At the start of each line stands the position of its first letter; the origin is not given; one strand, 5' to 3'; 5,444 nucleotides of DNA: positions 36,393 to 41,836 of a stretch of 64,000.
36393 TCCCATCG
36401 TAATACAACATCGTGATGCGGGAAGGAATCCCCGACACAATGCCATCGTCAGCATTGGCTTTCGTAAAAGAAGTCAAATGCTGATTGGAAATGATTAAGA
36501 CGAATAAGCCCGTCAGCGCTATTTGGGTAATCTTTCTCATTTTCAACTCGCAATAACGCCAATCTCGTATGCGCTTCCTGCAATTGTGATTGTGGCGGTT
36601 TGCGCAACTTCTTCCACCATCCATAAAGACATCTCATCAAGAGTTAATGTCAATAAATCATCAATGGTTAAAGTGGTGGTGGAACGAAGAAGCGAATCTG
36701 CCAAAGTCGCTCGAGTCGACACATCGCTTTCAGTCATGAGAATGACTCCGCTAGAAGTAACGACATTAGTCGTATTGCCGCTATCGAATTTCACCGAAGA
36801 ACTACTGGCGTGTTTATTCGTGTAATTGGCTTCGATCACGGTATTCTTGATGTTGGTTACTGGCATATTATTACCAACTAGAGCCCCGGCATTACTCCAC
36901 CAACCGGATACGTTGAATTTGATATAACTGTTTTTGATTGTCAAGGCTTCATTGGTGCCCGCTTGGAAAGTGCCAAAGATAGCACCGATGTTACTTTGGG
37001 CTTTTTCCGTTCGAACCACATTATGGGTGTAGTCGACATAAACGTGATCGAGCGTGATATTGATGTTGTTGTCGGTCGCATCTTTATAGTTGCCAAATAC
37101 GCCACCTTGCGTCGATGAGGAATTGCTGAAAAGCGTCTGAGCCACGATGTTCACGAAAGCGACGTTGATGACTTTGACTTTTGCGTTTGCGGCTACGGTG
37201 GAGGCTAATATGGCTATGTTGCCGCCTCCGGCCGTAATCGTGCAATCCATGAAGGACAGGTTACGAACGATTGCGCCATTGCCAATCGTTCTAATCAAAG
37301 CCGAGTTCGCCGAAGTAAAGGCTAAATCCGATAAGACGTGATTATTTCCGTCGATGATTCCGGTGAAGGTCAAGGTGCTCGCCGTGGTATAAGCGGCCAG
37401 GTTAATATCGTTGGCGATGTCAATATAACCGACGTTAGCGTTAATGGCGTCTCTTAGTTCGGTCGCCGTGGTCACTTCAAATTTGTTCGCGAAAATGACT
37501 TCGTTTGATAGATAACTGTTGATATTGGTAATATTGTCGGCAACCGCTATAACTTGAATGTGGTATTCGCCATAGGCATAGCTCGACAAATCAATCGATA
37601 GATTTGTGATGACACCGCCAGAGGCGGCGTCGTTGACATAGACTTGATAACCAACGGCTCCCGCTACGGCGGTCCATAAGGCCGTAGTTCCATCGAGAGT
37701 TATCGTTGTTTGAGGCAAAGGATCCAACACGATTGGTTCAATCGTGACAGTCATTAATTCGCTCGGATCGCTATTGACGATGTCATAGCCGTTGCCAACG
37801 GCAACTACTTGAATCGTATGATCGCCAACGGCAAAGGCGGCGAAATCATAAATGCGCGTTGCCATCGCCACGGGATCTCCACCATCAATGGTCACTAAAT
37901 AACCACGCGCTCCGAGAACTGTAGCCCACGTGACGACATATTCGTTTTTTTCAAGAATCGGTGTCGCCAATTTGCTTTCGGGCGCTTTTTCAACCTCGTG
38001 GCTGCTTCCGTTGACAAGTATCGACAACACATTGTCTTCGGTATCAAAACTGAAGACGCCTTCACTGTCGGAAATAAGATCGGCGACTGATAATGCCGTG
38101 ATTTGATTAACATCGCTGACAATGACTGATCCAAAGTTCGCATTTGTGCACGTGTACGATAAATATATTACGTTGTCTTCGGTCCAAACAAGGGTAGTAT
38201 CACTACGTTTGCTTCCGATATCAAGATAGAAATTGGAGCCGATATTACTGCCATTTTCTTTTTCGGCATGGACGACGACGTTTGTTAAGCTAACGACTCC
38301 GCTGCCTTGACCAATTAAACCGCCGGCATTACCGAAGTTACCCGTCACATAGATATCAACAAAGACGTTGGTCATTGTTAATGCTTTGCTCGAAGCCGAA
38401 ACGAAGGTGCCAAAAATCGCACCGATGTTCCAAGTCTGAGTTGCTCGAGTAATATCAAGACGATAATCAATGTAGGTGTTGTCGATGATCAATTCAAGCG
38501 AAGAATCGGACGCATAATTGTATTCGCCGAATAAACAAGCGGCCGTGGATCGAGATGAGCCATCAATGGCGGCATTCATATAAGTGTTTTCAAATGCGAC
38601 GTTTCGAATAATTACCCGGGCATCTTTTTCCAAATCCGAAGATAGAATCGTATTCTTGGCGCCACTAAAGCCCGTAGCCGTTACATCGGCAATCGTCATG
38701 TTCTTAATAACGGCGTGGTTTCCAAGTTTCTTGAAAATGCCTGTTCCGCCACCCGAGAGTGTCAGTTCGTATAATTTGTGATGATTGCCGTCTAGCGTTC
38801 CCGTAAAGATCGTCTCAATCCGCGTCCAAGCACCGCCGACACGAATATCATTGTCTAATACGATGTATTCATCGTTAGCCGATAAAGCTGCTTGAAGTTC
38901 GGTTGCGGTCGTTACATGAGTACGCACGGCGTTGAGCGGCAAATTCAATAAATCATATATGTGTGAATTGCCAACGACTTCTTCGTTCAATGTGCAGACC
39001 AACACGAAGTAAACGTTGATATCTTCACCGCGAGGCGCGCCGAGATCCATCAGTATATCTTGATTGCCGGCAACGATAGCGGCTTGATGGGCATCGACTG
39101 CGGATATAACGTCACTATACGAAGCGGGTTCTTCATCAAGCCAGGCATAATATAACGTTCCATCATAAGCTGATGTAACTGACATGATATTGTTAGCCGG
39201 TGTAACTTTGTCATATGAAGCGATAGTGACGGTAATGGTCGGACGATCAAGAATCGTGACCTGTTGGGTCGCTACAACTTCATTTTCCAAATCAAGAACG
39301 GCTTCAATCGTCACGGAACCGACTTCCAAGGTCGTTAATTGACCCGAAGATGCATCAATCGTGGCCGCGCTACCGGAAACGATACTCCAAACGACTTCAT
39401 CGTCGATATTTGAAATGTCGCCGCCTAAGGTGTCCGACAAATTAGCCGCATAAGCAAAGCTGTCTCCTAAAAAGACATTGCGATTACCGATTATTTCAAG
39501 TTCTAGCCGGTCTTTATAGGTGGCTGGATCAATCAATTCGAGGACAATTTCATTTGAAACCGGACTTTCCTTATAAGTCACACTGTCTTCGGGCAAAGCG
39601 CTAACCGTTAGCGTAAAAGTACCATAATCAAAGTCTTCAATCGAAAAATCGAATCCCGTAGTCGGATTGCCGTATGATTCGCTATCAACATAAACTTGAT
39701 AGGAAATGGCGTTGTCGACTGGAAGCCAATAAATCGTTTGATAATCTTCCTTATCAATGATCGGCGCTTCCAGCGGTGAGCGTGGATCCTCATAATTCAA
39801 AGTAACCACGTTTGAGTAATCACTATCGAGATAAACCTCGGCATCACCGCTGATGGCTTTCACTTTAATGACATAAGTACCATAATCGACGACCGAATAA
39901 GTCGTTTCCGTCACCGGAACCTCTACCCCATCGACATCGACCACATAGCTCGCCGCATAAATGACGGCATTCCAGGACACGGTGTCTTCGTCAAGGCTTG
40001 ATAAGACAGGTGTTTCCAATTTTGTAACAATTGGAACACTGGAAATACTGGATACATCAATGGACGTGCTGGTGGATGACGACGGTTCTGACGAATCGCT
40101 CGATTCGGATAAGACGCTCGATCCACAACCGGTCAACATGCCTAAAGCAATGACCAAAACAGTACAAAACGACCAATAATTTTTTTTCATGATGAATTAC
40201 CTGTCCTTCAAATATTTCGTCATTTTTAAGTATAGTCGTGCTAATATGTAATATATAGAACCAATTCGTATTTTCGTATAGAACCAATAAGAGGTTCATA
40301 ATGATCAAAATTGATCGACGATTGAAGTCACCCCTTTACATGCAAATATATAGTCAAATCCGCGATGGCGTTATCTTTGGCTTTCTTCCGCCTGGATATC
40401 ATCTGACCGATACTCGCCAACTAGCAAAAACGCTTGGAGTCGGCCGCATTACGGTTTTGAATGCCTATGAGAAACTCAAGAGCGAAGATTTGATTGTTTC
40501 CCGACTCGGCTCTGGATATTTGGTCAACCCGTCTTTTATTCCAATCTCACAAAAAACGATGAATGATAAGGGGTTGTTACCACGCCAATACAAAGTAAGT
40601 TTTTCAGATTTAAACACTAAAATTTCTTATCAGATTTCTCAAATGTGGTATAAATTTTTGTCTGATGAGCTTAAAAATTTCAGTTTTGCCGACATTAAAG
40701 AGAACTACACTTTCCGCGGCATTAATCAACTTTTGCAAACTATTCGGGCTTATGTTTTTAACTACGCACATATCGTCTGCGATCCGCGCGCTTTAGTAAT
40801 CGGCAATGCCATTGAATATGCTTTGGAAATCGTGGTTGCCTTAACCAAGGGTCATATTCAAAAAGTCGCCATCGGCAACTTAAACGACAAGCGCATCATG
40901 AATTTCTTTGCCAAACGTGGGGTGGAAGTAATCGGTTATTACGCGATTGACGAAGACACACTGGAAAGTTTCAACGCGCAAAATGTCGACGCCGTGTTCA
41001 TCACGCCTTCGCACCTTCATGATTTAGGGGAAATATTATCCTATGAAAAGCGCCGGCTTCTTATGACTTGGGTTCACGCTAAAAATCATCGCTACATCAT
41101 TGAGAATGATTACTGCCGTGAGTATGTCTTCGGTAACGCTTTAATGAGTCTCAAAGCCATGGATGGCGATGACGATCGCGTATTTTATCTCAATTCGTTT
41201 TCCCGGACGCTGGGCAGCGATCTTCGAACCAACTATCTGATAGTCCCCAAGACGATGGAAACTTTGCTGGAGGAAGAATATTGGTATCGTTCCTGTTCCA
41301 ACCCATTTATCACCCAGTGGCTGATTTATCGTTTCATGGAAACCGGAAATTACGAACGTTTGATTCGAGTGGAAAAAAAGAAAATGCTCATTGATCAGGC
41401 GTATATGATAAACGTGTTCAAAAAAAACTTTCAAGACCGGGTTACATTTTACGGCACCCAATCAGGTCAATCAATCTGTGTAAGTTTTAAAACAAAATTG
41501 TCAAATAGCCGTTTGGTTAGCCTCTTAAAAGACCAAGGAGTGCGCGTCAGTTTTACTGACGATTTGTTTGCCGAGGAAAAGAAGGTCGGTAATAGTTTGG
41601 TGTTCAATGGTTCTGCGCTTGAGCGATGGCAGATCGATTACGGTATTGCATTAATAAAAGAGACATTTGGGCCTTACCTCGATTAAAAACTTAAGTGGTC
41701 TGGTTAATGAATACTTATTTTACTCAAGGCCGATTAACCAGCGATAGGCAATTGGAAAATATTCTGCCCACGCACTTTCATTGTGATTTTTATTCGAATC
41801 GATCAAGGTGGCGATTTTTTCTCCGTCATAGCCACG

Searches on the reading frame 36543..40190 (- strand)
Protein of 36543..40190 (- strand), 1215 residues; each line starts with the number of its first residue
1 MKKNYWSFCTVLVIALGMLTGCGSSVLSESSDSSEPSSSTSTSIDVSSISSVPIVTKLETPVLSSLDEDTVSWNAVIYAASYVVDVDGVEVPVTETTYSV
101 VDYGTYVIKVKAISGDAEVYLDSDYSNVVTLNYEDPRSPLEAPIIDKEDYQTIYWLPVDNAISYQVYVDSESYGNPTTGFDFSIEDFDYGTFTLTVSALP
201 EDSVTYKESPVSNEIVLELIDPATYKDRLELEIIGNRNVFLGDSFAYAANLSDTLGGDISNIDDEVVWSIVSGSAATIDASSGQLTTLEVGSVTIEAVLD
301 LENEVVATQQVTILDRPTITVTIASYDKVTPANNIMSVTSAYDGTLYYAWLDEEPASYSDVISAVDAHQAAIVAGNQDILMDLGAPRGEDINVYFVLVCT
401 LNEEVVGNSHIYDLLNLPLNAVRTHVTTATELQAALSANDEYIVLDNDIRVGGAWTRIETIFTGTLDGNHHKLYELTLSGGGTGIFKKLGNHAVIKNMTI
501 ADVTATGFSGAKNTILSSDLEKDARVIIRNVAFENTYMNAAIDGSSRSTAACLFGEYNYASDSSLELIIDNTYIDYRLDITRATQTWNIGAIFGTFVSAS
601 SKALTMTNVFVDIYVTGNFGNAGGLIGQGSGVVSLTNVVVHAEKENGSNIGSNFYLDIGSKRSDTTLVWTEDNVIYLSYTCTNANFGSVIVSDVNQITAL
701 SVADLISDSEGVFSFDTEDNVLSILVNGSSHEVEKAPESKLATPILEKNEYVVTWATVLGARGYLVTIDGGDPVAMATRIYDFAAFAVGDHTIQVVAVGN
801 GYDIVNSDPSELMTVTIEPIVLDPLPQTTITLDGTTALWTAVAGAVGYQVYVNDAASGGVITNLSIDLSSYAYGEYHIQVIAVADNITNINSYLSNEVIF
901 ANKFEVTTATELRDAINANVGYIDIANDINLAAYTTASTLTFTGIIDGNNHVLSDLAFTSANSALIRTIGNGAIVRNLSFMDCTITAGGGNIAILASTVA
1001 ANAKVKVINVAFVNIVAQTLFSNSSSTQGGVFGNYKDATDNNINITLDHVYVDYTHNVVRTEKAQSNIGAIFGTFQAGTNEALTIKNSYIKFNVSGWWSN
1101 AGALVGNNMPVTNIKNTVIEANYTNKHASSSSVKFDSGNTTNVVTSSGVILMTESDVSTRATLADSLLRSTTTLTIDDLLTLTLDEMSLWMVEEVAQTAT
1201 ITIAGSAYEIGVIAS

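Call 24: search_protein_families(library=pfam, proteins=[window:36543-40190:-], max_evalue=0.001)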
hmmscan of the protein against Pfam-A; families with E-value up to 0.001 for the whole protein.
window:36543-40190:- (1215 aa): 1 family
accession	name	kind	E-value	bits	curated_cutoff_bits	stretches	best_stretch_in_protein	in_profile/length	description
PF02368.24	Big_2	-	0.00029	21.2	22.8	1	261-301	30-70/79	Bacterial Ig-like domain (group 2)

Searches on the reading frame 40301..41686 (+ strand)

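Call 9: search_protein_families(library=pfam, proteins=[window:40301-41686:+], max_evalue=0.001)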
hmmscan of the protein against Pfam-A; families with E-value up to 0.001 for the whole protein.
window:40301-41686:+ (461 aa): 1 family
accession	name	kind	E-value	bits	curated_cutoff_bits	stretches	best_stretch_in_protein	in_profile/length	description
PF00392.27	GntR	-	7.7e-09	35.5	27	1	12-75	1-64/64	Bacterial regulatory proteins, gntR family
